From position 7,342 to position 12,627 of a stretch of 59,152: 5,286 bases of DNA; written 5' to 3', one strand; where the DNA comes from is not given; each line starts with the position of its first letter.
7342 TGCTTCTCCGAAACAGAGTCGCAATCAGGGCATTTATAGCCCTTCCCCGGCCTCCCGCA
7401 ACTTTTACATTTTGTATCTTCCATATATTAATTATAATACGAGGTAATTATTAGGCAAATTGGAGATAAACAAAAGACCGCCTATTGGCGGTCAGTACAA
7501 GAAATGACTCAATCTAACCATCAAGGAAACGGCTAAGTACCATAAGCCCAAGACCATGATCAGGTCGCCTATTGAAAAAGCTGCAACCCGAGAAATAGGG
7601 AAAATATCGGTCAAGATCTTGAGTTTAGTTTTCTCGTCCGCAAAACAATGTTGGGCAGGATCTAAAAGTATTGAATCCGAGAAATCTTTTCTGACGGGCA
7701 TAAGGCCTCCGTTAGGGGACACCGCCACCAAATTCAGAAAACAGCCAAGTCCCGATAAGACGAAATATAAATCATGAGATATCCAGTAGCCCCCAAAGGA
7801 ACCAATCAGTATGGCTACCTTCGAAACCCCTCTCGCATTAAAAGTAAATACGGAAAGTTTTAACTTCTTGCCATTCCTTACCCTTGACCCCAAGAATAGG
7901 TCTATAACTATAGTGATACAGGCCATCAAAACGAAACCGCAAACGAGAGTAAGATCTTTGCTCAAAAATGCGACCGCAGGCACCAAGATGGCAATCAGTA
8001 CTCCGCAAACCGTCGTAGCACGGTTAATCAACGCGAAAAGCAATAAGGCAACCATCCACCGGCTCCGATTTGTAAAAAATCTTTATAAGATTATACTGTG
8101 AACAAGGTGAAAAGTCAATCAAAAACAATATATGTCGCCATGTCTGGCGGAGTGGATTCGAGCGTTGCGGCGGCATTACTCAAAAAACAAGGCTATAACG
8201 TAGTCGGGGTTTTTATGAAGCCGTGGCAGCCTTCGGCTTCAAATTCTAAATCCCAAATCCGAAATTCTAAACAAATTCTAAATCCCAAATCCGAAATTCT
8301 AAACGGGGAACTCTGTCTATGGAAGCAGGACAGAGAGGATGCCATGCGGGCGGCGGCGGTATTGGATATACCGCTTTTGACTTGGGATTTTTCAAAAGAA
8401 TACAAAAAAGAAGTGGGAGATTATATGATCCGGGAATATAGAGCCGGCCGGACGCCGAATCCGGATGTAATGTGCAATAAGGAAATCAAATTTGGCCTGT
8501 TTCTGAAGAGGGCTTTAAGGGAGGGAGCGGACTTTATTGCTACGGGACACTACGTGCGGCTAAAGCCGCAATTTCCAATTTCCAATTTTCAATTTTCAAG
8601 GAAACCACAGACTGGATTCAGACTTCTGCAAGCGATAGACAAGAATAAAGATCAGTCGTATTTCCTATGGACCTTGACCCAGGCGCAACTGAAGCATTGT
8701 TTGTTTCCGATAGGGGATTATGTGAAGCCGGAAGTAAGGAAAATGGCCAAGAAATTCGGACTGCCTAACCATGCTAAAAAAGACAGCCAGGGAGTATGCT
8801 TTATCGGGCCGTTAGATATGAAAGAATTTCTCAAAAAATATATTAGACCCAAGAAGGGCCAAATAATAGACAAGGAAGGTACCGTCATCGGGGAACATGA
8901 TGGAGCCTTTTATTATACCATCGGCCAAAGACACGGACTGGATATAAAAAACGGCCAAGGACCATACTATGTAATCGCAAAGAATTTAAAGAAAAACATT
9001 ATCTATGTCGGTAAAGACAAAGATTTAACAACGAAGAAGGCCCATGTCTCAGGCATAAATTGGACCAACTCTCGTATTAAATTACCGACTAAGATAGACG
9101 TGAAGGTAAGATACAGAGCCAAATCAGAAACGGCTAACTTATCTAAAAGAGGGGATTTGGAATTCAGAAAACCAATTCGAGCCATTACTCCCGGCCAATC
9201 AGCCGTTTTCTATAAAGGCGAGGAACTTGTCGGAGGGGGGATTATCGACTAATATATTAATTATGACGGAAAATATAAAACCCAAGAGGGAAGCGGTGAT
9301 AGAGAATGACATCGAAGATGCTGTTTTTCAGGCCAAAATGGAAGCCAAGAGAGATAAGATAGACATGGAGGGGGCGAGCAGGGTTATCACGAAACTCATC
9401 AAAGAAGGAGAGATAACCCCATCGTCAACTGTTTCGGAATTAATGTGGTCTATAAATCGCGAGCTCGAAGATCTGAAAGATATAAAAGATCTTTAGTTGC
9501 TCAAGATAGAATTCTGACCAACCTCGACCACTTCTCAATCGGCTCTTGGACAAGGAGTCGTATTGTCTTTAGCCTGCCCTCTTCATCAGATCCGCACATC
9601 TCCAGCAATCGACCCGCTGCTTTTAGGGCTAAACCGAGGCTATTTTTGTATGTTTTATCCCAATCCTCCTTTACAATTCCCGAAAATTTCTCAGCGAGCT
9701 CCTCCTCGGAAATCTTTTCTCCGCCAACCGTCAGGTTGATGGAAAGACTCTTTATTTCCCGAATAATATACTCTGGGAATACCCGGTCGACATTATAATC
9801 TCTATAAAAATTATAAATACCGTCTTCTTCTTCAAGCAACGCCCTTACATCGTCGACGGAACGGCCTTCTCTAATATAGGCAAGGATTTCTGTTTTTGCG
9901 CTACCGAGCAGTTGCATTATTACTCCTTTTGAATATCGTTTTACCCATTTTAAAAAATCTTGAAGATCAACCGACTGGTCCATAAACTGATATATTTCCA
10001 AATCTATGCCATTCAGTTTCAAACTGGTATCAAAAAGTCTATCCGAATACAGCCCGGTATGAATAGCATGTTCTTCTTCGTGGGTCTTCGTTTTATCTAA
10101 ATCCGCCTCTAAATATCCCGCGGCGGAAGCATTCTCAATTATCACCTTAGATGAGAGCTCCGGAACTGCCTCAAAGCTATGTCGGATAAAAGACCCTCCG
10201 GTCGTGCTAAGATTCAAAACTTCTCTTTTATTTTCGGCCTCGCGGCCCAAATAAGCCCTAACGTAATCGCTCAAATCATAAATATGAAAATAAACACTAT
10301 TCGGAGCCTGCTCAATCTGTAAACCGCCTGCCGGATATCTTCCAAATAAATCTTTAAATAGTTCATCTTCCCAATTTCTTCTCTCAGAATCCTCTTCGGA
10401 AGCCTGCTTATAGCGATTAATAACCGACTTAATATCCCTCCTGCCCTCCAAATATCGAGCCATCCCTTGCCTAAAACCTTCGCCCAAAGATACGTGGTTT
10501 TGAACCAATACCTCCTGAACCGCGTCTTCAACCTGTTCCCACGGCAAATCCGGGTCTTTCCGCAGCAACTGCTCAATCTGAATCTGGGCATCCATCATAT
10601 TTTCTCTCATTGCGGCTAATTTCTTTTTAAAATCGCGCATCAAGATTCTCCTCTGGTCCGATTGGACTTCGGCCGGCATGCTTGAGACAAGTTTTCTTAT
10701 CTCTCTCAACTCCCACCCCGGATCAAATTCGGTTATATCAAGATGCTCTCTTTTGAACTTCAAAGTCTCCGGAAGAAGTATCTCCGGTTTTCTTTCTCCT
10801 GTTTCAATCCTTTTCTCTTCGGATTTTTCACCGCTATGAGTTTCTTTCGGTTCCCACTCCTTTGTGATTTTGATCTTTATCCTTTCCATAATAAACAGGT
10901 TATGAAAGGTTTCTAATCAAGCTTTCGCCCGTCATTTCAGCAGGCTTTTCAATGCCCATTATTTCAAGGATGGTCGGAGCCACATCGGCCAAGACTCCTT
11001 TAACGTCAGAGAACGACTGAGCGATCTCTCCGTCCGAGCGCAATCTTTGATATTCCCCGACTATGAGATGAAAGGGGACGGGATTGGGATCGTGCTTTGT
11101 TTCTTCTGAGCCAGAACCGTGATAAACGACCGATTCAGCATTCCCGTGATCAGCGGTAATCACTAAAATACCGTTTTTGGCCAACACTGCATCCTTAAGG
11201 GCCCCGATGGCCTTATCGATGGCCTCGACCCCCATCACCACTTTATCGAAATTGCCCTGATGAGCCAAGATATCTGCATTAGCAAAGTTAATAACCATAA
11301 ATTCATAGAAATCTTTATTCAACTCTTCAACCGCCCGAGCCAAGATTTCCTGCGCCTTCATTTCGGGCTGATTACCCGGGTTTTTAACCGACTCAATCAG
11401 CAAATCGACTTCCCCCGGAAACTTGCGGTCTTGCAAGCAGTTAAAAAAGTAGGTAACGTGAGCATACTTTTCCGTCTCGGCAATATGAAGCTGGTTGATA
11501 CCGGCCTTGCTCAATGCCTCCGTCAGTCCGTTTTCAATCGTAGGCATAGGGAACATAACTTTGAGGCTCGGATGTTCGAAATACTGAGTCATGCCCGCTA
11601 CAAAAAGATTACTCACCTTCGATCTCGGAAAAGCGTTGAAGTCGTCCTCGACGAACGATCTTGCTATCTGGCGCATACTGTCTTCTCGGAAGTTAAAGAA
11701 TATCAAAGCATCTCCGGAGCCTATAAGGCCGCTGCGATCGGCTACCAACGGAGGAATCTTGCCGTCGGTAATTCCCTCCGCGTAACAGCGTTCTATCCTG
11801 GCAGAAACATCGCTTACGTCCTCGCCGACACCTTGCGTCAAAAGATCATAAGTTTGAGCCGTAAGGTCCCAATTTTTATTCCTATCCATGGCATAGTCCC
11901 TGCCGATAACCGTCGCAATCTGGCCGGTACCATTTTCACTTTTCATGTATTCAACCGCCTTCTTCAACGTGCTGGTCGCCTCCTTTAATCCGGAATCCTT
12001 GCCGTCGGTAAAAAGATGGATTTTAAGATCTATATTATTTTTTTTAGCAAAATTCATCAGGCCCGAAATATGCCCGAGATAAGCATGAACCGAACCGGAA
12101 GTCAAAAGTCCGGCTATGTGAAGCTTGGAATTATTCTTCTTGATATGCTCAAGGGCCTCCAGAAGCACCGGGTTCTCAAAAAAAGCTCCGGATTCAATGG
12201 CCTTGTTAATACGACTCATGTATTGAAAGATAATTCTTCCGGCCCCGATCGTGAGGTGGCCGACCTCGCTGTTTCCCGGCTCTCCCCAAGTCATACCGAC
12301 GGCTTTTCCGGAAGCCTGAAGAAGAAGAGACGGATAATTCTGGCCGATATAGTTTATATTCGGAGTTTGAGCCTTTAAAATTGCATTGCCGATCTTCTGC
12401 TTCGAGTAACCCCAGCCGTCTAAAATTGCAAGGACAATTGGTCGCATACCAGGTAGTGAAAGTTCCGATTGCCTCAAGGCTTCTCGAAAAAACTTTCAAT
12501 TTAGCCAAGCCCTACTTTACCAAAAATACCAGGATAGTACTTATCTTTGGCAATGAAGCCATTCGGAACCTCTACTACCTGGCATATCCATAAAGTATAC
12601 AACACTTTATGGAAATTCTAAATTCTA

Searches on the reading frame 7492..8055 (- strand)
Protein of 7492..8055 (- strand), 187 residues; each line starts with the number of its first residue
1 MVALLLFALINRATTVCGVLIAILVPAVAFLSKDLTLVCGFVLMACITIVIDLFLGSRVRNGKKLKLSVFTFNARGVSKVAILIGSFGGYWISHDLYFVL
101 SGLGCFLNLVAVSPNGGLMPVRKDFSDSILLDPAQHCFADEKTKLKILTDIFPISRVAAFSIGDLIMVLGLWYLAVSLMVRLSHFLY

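Call 78: search_protein_families(library=pfam, proteins=[window:7492-8055:-], max_evalue=0.001)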
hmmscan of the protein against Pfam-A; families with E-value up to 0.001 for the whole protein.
window:7492-8055:- (187 aa): 1 family
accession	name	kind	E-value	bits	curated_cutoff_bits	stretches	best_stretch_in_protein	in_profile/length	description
PF17248.7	DUF5317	-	1.4e-15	58.1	25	1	60-174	25-149/151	Family of unknown function (DUF5317)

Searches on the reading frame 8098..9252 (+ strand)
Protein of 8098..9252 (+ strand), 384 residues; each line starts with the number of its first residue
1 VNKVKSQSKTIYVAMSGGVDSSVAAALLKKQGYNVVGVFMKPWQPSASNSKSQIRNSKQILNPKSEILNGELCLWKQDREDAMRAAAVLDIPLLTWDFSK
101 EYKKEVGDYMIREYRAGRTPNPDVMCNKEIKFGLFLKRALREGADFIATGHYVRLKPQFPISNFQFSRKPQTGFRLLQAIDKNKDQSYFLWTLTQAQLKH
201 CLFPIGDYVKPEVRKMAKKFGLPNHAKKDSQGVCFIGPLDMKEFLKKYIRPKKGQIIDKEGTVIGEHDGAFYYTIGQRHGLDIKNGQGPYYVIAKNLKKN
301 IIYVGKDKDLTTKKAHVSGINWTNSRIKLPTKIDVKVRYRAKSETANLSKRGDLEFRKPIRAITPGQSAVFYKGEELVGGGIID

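Call 78: search_protein_families(library=pfam, proteins=[window:8098-9252:+], max_evalue=0.001)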
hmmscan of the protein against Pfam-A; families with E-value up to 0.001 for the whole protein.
window:8098-9252:+ (384 aa): 5 families
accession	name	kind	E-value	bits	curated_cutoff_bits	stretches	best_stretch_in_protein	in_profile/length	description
PF03054.22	tRNA_Me_trans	-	1e-72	244.5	20.6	1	10-237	2-201/202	tRNA methyl transferase HUP domain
PF20259.3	tRNA_Me_trans_M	-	2.2e-24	85.2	27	1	242-306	1-66/66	tRNA methyl transferase PRC-barrel domain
PF20258.4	tRNA_Me_trans_C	-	1e-16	61.5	20.6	1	315-383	4-77/77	Aminomethyltransferase beta-barrel domain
PF02540.23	NAD_synthase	-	1.5e-05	24.7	21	0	5-60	15-68/242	NAD synthase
PF02568.20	ThiI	-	0.00012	22.1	20.5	1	13-69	8-64/197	Thiamine biosynthesis protein (ThiI)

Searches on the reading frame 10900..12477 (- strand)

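Call 78: search_protein_families(library=pfam, proteins=[window:10900-12477:-], max_evalue=0.001)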
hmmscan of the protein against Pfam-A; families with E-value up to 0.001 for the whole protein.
window:10900-12477:- (525 aa): 3 families
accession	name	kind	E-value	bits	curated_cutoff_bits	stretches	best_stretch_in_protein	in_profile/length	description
PF01676.23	Metalloenzyme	-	1.9e-61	208.2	24.3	1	13-511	2-252/252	Metalloenzyme superfamily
PF06415.18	iPGM_N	-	2.4e-59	200.9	27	1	90-299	1-215/217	BPG-independent PGAM N-terminus (iPGM_N)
PF00884.28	Sulfatase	-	0.00081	19.2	25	0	418-509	211-301/301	Sulfatase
